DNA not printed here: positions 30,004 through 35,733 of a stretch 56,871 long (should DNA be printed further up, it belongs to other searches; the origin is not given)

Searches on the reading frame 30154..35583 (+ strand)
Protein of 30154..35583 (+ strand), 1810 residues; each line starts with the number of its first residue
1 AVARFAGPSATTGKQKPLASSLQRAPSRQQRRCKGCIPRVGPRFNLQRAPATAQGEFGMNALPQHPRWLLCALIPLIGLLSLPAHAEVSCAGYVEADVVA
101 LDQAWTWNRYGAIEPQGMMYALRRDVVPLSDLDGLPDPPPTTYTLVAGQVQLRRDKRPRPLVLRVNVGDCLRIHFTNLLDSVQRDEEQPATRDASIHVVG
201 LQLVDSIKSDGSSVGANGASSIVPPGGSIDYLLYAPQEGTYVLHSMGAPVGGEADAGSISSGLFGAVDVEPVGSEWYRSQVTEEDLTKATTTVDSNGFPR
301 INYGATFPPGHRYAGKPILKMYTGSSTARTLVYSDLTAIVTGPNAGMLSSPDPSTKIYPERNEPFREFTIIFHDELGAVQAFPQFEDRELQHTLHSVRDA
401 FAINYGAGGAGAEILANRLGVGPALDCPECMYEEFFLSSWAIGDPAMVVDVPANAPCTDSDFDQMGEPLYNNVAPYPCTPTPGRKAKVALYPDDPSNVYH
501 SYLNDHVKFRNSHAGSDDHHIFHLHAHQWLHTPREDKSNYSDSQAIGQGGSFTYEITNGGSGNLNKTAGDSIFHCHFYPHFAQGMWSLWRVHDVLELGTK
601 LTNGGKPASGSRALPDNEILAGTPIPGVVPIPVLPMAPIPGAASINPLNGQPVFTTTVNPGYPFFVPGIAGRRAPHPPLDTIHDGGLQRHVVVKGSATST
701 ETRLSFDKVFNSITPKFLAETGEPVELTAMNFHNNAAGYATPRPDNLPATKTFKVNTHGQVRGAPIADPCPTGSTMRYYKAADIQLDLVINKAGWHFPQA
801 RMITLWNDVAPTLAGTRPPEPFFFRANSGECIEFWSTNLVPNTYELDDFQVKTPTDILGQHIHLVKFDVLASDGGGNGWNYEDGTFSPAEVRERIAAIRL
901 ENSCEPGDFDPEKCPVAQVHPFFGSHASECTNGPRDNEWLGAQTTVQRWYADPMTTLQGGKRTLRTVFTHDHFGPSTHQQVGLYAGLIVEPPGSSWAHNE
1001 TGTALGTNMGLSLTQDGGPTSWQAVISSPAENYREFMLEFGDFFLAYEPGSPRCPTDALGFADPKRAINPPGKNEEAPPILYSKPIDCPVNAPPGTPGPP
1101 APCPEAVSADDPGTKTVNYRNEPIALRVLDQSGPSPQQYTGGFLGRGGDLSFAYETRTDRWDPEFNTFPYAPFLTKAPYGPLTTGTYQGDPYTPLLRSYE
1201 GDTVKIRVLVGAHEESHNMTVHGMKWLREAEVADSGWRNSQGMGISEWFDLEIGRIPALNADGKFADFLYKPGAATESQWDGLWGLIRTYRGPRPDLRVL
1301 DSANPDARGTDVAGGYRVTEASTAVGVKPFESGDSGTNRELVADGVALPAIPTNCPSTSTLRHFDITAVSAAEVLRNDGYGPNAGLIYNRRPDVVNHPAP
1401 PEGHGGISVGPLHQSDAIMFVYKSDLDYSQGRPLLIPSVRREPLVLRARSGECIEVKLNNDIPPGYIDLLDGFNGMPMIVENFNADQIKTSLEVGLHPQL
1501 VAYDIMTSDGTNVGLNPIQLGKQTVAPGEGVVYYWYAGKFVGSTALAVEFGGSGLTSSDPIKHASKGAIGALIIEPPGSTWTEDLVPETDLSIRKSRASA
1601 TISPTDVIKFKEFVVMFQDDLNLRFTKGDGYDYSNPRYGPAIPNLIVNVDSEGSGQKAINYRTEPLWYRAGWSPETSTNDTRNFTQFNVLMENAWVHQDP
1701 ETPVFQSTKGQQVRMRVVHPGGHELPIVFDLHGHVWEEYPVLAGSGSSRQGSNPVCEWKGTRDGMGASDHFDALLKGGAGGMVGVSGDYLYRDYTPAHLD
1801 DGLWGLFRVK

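Call 70: search_protein_families(library=pfam, proteins=[window:30154-35583:+], max_evalue=0.00001)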
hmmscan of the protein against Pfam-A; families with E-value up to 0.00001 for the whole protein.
window:30154-35583:+ (1810 aa): 1 family
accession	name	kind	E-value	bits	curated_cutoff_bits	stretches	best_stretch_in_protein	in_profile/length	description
PF07732.21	Cu-oxidase_3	-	1.2e-08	35.5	21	0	164-246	30-99/119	Multicopper oxidase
